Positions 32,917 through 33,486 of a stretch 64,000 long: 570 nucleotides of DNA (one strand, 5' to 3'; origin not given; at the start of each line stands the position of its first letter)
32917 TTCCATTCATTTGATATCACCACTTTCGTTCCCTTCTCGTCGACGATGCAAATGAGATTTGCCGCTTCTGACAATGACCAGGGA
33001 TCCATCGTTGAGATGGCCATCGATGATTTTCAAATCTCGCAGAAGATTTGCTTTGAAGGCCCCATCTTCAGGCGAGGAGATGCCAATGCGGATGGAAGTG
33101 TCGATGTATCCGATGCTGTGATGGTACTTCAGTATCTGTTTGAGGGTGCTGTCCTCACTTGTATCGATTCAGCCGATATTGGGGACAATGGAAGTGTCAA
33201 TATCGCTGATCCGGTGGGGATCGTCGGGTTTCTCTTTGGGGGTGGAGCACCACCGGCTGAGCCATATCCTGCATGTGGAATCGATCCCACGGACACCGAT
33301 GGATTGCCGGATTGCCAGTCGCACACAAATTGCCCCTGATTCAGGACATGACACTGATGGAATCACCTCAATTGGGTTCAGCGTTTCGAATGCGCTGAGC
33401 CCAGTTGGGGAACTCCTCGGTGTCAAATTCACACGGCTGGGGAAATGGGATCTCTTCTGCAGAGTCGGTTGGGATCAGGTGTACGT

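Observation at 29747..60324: Shared Cys-rich dockerin-like module on four unrelated secreted enzymes: candidate surface scaffolding or sorting system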

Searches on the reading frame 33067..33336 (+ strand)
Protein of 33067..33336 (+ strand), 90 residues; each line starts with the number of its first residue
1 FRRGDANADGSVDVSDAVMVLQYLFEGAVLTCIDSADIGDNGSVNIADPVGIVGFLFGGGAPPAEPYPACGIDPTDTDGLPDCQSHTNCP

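Call 12: search_protein_families(library=pfam, proteins=[window:33067-33336:+], max_evalue=10)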
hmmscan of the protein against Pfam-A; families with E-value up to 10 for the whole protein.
window:33067-33336:+ (90 aa): 1 family
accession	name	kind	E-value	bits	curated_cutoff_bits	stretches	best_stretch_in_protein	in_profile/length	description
PF00404.24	Dockerin_1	-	6.7e-06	26.6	22.9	1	4-48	2-48/57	Dockerin type I domain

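Call 13: find_homologous_proteins(query=A1, max_evalue=0.001)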
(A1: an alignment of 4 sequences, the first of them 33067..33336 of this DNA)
Query A1 (4 sequences) (90 aa, profile of the alignment): 366 proteins with E <= 0.001 among 473 candidates; the best 120 are listed.
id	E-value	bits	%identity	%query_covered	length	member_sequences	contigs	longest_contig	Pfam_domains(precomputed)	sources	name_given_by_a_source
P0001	1.1e-34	136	47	99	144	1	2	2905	-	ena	-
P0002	6.9e-34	134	41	100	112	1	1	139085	-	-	-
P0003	1.5e-30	123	53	100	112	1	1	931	PF00404.25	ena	-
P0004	2.2e-30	122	81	100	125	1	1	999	-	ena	-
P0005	1.3e-28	117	57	100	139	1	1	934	-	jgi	jgi:hypothetical protein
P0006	1.6e-28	117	51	100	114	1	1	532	-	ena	-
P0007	4.5e-28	115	56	83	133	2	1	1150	-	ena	-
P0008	5.4e-28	115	58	100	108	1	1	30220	PF00404.25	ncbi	ncbi:MAG: hypothetical protein DSY92_03970, partial [Planctomycetota bacterium]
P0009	9.5e-28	114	51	92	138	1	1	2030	-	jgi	jgi:hypothetical protein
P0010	2.1e-27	113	50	99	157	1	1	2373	-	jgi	jgi:hypothetical protein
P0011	2.9e-27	112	42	83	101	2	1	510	-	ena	-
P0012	3.1e-27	112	51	99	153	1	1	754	-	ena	-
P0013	7.4e-27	111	72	100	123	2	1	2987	-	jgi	jgi:hypothetical protein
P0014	1.1e-26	111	56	99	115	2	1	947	-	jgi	-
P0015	1.6e-26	110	48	100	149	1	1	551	-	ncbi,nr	ncbi:MAG: hypothetical protein KDC38_21885, partial [Planctomycetes bacterium]|nr:hypothetical prote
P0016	2.0e-26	110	50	99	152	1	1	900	PF00404.25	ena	-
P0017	2.6e-26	109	48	84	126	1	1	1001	PF00404.25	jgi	jgi:hypothetical protein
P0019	3.1e-26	109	51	97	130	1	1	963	PF00404.25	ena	-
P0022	4.5e-26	109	48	100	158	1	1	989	PF00801.27,PF00404.25,PF18911.7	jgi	jgi:PKD repeat protein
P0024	8.5e-26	108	47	99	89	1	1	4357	PF00404.25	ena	-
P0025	8.7e-26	108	45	100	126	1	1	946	PF00404.25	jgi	jgi:hypothetical protein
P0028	1.1e-25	107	46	99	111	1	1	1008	PF00404.25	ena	-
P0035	4.4e-25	105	51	83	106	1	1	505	PF00404.25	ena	-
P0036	5.0e-25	105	46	83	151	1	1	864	PF00801.27,PF00404.25,PF18911.7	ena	-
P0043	8.7e-25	105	46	99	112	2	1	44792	-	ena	-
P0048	1.6e-24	104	48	89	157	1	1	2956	PF00404.25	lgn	-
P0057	2.8e-24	103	46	99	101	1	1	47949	-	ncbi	-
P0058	3.4e-24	103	48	99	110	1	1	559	PF00404.25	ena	-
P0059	3.6e-24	103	44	99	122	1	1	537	PF00404.25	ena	-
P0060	3.7e-24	103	52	99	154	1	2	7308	PF00801.27,PF00404.25,PF18911.7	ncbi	ncbi:MAG: PKD domain-containing protein, partial [Planctomycetota bacterium]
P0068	1.5e-23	101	49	100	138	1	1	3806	PF00404.25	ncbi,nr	ncbi:MAG: hypothetical protein HRU16_08965 [Planctomycetes bacterium]|nr:hypothetical protein [Planc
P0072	2.0e-23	100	51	100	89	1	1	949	PF00404.25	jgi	-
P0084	4.8e-23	99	48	90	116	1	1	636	PF00404.25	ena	-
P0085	4.8e-23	99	53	83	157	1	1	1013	PF00404.25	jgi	jgi:hypothetical protein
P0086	4.8e-23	99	49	83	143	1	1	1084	PF13405.13,PF00404.25,PF13499.13,PF13202.13,PF00036.39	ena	-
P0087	4.9e-23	99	47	83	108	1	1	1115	PF00404.25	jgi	jgi:hypothetical protein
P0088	5.0e-23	99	48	100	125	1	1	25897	PF00404.25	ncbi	ncbi:MAG: hypothetical protein CBC13_06535, partial [Planctomycetia bacterium TMED53]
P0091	5.9e-23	99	43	99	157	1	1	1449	PF00404.25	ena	-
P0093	6.0e-23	99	46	89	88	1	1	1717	PF00404.25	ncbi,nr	ncbi:MAG: hypothetical protein P8R38_00090, partial [Planctomycetota bacterium]|nr:hypothetical prot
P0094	7.0e-23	98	47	84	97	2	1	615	PF00404.25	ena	-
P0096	7.5e-23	98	51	83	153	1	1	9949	PF00404.25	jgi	jgi:hypothetical protein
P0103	1.6e-22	97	45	100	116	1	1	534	PF00404.25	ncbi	-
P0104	1.6e-22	97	43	100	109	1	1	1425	PF00404.25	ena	-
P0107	1.9e-22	97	47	100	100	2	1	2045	PF00404.25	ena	-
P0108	1.9e-22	97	48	100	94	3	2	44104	-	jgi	-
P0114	2.4e-22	97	51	92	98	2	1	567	PF00404.25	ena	-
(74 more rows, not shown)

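Call 21: search_protein_representatives(alignment_id=A1)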
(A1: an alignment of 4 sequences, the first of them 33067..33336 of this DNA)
Query: 4 sequences, 89 profile positions. Proteins with E-value up to 0.001 (for the whole library): 35906; up to 1e-10: 21389; up to 1e-30: 485. The best 150 are listed.
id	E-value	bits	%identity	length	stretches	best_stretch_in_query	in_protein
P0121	3.9e-141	475.8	-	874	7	1-85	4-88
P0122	5.0e-89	308.8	-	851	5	1-85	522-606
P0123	4.1e-84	293.1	-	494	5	1-87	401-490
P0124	1.9e-79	278.1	-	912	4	1-83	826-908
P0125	3.1e-79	277.4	-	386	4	1-89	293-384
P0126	2.1e-77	271.5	-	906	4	1-87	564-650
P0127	1.0e-74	263.0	-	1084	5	1-79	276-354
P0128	6.4e-73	257.2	-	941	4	1-87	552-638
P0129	4.7e-70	248.0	-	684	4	1-85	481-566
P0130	8.0e-69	244.0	-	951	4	1-83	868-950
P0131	1.1e-66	237.1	-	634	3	1-85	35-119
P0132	1.1e-66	237.1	-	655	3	2-82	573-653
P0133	1.4e-65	233.7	-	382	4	1-85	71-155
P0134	3.2e-64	229.3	-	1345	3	1-83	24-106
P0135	1.4e-63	227.3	-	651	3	1-82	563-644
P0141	2.2e-57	207.4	-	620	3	1-88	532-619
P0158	5.6e-51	186.8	-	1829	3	1-88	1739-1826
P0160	9.7e-51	186.1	-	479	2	1-89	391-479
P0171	3.5e-48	177.9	-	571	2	1-84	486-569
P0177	2.0e-47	175.4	-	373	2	1-88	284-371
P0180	1.9e-46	172.3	-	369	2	1-88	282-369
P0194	5.1e-44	164.5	-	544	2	1-82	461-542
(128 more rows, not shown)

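Call 24: search_protein_families(library=pfam, proteins=[P0132, P0177, P0180, P0124, P0141, P0160, P0171, P0134, P0158, P0194], max_evalue=0.1)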
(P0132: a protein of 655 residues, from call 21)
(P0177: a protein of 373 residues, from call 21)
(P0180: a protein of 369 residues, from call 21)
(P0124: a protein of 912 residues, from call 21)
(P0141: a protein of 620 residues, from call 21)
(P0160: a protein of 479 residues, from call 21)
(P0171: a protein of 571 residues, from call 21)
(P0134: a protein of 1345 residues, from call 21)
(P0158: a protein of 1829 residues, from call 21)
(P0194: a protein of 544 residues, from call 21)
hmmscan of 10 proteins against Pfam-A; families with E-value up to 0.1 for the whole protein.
P0132 (655 aa): 5 families
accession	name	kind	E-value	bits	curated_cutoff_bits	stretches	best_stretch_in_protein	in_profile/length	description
PF00404.24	Dockerin_1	-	1.3e-13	51.4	22.9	3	308-353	2-48/57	Dockerin type I domain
PF13499.12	EF-hand_7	-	4.9e-05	24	30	0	27-69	12-59/67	EF-hand domain pair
PF00963.24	Cohesin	-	0.0012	19.5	24.1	1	401-461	3-68/139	Cohesin domain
PF13202.12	EF-hand_5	-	0.0021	17.9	25.9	0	22-36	3-18/25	EF hand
PF13405.12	EF-hand_6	-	0.014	15.6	25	0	53-76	3-26/30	EF-hand domain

P0177 (373 aa): 3 families
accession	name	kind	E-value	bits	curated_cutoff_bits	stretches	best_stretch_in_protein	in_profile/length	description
PF00404.24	Dockerin_1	-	7.8e-10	39.2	22.9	2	28-75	2-50/57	Dockerin type I domain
PF00963.24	Cohesin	-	0.00066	20.3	24.1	1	121-206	3-77/139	Cohesin domain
PF13499.12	EF-hand_7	-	0.0053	17.5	30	0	60-102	10-40/67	EF-hand domain pair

P0180 (369 aa): 5 families
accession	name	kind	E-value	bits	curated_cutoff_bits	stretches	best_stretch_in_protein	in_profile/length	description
PF00404.24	Dockerin_1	-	3.3e-12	46.9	22.9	2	285-338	2-56/57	Dockerin type I domain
PF13202.12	EF-hand_5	-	0.00034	20.4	25.9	0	281-294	4-17/25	EF hand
PF13499.12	EF-hand_7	-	0.00069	20.4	30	0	63-83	8-27/67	EF-hand domain pair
PF13405.12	EF-hand_6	-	0.018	15.2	25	0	64-84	7-27/30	EF-hand domain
PF00036.39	EF-hand_1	-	0.04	13.9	25.4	0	282-297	6-21/29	EF hand domain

P0124 (912 aa): 4 families
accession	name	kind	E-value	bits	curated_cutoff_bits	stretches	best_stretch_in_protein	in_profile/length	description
PF00404.24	Dockerin_1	-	9.9e-28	96.6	22.9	4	33-80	2-50/57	Dockerin type I domain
PF13499.12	EF-hand_7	-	3.9e-08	34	30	1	563-612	8-62/67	EF-hand domain pair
PF00963.24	Cohesin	-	5.8e-05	23.7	24.1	1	660-700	4-46/139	Cohesin domain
PF13833.12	EF-hand_8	-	0.0074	16.5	28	1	576-616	13-51/54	EF-hand domain pair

P0141 (620 aa): 3 families
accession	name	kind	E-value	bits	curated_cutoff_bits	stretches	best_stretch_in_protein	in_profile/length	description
PF00404.24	Dockerin_1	-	3.4e-09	37.2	22.9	2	535-588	2-56/57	Dockerin type I domain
PF00963.24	Cohesin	-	0.0021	18.7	24.1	0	139-189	10-62/139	Cohesin domain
PF13499.12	EF-hand_7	-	0.01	16.6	30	0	311-333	7-29/67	EF-hand domain pair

P0160 (479 aa): 1 family
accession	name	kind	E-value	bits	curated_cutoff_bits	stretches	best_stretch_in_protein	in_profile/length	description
PF00404.24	Dockerin_1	-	1.7e-05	25.3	22.9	0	395-440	3-49/57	Dockerin type I domain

P0171 (571 aa): 4 families
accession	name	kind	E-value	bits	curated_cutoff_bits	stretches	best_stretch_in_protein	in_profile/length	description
PF00404.24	Dockerin_1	-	2.9e-10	40.6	22.9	2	43-96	2-56/57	Dockerin type I domain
PF13499.12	EF-hand_7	-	0.00056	20.6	30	0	44-88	12-61/67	EF-hand domain pair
PF13202.12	EF-hand_5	-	0.017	15.1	25.9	0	40-54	5-19/25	EF hand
PF13405.12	EF-hand_6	-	0.038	14.2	25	0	44-61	10-27/30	EF-hand domain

P0134 (1345 aa): 3 families
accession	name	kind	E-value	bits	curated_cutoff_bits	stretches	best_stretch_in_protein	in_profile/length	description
PF00404.24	Dockerin_1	-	2.5e-10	40.8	22.9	2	27-73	2-49/57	Dockerin type I domain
PF00963.24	Cohesin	-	3.1e-09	37.6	24.1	1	121-226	3-106/139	Cohesin domain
PF13499.12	EF-hand_7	-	0.0013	19.4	30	0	560-576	7-23/67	EF-hand domain pair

P0158 (1829 aa): 4 families
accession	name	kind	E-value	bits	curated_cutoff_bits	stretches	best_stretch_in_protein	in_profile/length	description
PF00404.24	Dockerin_1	-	4e-14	53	22.9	2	539-592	2-57/57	Dockerin type I domain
PF24595.1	DUF7619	-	8.6e-06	26.3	27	0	1318-1380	1-56/133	Domain of unknown function (DUF7619)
PF13620.12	CarboxypepD_reg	-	0.013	16.2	32.3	1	1201-1242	11-52/82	Carboxypeptidase regulatory-like domain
PF00041.27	fn3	-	0.088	13.5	25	0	1558-1624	12-76/84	Fibronectin type III domain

P0194 (544 aa): 1 family
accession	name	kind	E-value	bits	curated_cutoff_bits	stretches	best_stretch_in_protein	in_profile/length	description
PF00404.24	Dockerin_1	-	2.7e-16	59.9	22.9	2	36-89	2-56/57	Dockerin type I domain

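Call 32: search_solved_structures(query=A1, max_evalue=1, show_alignments=2)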
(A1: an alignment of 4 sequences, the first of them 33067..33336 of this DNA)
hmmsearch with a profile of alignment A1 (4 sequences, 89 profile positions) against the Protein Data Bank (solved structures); distinct sequences matched with E-value up to 1: 41.
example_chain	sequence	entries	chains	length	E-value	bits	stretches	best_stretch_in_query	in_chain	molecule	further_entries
2mte_A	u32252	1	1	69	8.2e-07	32.4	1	4-55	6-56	Cellulose 1,4-beta-cellobiosidase (reducing end) CelS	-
1daq_A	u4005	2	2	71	8.4e-07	32.4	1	3-54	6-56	ENDOGLUCANASE SS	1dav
2y3n_B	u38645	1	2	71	1.4e-06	31.6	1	2-62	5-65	CELLULOSOMAL FAMILY-48 PROCESSIVE GLYCOSIDE HYDROLASE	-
6kg9_A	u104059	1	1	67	2.1e-06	31.1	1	3-56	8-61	And cellulose-binding endoglucanase family 9 CelL ortholog dockerin domain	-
6kge_D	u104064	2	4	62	3.4e-06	30.4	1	3-55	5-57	And cellulose-binding endoglucanase family 9 CelL ortholog dockerin domain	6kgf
6kgc_B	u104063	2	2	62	4e-06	30.2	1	3-55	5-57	And cellulose-binding endoglucanase family 9 CelL ortholog dockerin domain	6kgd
4uyq_B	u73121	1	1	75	3.9e-05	27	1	1-57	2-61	Cellulosomal scaffoldin adaptor protein B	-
4uyp_B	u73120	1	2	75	5.1e-05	26.6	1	1-57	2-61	Cellulosomal scaffoldin adaptor protein B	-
8x39_A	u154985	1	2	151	0.00019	24.8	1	3-56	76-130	Serine protease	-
8x3a_A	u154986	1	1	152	0.00019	24.8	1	3-56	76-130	Serine protease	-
2ccl_B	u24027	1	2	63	0.00024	24.5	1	3-58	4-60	ENDO-1,4-BETA-XYLANASE Y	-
1ohz_B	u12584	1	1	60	0.00059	23.2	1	4-58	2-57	ENDO-1,4-BETA-XYLANASE Y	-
3ul4_B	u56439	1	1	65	0.00069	23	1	2-57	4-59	Cellulosome enzyme, dockerin type I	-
4dh2_B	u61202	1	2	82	0.00074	22.9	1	4-53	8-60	Dockerin type 1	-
5m2s_B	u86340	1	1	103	0.0011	22.3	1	4-46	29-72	Doc8: Type I dockerin repeat domain from family 9 glycoside hydrolase WP_009982745[Ruminoc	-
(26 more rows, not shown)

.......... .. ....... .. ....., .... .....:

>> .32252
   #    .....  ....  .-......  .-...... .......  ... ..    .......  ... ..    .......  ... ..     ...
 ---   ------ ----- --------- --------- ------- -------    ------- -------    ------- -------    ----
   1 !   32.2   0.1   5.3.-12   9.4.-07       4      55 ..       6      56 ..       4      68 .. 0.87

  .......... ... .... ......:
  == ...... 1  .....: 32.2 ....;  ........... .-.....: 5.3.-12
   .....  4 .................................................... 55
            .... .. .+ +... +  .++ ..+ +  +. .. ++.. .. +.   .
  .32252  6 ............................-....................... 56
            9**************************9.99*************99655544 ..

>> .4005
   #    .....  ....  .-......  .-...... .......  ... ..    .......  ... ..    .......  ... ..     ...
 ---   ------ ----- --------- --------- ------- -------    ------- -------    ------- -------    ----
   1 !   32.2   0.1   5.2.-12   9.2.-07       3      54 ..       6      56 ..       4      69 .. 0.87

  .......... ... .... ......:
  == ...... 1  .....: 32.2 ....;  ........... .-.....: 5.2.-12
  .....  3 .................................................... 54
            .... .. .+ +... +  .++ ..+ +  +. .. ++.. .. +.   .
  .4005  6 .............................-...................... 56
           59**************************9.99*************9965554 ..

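Call 39: list_cluster_members(proteins=[P0177, P0180, P0132, P0124, P0141, P0171, P0134, P0160, P0194, P0121])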
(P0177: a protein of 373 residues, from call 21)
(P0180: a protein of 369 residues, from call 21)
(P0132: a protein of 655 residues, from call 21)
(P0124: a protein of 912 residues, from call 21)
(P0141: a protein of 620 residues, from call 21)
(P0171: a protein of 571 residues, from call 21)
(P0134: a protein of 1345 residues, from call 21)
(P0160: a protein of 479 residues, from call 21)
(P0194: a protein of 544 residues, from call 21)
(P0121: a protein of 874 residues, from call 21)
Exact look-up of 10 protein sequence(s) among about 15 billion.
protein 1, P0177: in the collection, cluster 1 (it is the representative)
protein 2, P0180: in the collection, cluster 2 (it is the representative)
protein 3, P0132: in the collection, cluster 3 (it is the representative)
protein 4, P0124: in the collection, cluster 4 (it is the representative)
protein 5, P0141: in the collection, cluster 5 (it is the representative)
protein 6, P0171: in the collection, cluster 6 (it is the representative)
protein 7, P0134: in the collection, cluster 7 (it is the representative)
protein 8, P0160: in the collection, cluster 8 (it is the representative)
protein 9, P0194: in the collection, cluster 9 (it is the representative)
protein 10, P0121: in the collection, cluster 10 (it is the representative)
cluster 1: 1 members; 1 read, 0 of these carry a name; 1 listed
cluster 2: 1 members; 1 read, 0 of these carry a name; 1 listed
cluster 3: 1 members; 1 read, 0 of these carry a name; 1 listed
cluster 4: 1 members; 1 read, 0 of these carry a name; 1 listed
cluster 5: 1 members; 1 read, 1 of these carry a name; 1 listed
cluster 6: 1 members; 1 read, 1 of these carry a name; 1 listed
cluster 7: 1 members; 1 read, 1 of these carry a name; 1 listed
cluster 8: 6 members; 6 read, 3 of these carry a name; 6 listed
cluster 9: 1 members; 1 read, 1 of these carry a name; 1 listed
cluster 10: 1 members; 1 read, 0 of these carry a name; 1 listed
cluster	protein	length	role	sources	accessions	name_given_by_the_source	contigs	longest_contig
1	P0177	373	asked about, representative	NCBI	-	-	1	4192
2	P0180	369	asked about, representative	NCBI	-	-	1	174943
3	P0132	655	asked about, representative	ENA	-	-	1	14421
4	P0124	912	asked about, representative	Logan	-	-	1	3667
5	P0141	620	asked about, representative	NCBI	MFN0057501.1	MAG: hypothetical protein ACKVX7_03515 [Planctomycetota bacterium]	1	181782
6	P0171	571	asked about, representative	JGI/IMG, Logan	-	hypothetical protein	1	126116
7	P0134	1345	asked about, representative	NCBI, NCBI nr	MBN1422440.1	MAG: hypothetical protein JXP34_26930 [Planctomycetes bacterium] | hypothetical protein [Planctomycetota bacterium]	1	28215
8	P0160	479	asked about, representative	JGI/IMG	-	hypothetical protein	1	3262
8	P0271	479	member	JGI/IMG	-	hypothetical protein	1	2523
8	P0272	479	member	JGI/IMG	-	hypothetical protein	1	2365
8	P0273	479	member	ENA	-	-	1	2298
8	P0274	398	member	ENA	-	-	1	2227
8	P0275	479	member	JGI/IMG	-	-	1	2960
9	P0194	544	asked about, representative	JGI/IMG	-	hypothetical protein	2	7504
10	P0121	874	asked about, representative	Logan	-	-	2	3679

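Call 43: find_homologous_proteins(query=P0180, max_evalue=0.00001)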
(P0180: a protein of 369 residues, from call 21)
Query P0180 (369 aa): 184 proteins with E <= 0.00001 among 8000 candidates; the best 120 are listed.
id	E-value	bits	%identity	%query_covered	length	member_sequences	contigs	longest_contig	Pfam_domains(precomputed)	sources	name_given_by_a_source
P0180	1.7e-246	835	100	100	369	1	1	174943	PF00404.25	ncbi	-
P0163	2.5e-110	387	40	93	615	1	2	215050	PF00404.25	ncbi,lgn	ncbi:MAG: hypothetical protein AB7O52_07025 [Planctomycetota bacterium]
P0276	1.2e-100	355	49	94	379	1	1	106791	PF00404.25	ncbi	ncbi:MAG: dockerin type I repeat-containing protein [Planctomycetota bacterium]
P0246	2.7e-80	288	44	97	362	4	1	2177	PF00404.25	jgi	-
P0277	9.3e-79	283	44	93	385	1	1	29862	PF00404.25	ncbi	-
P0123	3.4e-62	229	45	24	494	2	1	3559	PF00404.25,PF13499.13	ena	-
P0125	4.4e-57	212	45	24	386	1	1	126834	PF00404.25,PF13499.13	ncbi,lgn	ncbi:MAG: dockerin type I domain-containing protein [Planctomycetota bacterium]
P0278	2.6e-51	193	36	98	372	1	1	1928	-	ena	-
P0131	9.0e-48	181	32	96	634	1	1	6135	PF00404.25,PF13499.13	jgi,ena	-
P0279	3.5e-41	160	47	24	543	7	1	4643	-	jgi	-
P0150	6.0e-40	155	31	92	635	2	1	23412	PF13405.13,PF00404.25,PF13499.13,PF13202.13,PF00036.39,PF18884.6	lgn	-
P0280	7.6e-38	149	35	98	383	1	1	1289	PF00404.25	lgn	-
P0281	7.9e-38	148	44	29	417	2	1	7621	-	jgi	-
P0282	1.3e-37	148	32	66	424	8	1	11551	-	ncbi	ncbi:MAG: hypothetical protein ACO4CW_01325 [Planctomycetota bacterium]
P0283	6.6e-37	145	35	98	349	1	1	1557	PF00404.25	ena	-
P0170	1.8e-36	144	41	26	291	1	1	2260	PF00404.25,PF13499.13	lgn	-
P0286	1.8e-32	131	51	24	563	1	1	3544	PF00404.25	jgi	jgi:Dockerin type I domain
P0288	9.0e-32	129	44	24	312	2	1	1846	PF13405.13,PF00404.25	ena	-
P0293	6.8e-29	119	44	36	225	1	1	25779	PF00404.25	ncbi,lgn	-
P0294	1.2e-28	118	30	63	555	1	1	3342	PF00404.25,PF00963.25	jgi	-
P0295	7.4e-28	116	28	93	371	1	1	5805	PF00404.25,PF13499.13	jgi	jgi:hypothetical protein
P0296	3.0e-27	114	28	91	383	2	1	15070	PF00404.25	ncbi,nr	ncbi:MAG: hypothetical protein O7J95_16345 [Planctomycetota bacterium]|nr:hypothetical protein [Plan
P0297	3.6e-27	113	29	91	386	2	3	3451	PF00404.25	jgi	jgi:hypothetical protein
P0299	1.1e-26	112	27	89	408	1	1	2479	PF00404.25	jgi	jgi:hypothetical protein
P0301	1.8e-26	111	51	25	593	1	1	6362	PF00404.25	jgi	jgi:hypothetical protein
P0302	1.9e-26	111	47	22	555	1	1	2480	PF00404.25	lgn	-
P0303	5.9e-26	109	52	22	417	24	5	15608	PF00404.25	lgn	-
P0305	1.7e-24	105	31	92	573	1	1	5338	PF00404.25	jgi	jgi:hypothetical protein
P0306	2.3e-24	104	32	65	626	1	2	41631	PF00082.28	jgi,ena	-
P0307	1.2e-23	102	27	97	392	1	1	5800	PF00404.25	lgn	-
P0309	2.3e-23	101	35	56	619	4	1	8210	PF00404.25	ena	-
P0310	4.9e-22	96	31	91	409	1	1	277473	PF00404.25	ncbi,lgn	-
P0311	8.1e-22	96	39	36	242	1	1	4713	PF00404.25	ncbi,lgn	ncbi:MAG: dockerin type I domain-containing protein [Planctomycetota bacterium]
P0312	2.9e-21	94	45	28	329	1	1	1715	PF00404.25,PF18911.7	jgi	-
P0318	9.1e-20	89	49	25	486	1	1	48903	PF06537.17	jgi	-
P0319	1.1e-19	89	45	25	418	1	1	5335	PF28492.1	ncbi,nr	ncbi:MAG: hypothetical protein KDC38_10445, partial [Planctomycetes bacterium]|nr:hypothetical prote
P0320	1.5e-19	88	40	24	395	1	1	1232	PF00404.25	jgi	jgi:hypothetical protein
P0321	3.6e-19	87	31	93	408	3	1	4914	PF00404.25,PF13499.13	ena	-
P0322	4.1e-19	87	36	20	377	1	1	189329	PF00404.25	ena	-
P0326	6.5e-19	86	47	22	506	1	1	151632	PF00404.25,PF28492.1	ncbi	ncbi:MAG: dockerin type I repeat-containing protein [Planctomycetota bacterium]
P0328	8.2e-19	86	47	25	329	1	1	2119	PF00404.25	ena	-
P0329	9.0e-19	86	41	21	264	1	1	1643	PF00404.25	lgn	-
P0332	3.7e-18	84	35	44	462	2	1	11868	PF00404.25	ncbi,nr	ncbi:MAG TPA: hypothetical protein DCM87_14655 [Planctomycetes bacterium]|nr:hypothetical protein [P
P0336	7.3e-18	83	33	56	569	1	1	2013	PF00404.25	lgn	-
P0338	1.0e-17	82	29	40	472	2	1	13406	PF00404.25,PF00963.25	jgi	jgi:hypothetical protein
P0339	1.5e-17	82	44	24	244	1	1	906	PF00404.25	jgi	jgi:hypothetical protein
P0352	4.3e-16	77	44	25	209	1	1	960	PF00404.25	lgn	-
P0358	7.3e-16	76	26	92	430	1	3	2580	PF00404.25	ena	-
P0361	1.6e-15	75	48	24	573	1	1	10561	PF13229.13,PF12708.13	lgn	-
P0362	2.2e-15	75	51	23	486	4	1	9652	PF00404.25,PF13517.13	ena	-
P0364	3.0e-15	74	43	24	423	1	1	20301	PF00404.25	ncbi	-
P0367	8.4e-15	73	48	17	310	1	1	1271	PF07589.17,PF00404.25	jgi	jgi:hypothetical protein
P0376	5.5e-14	70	47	17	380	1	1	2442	PF00404.25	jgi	-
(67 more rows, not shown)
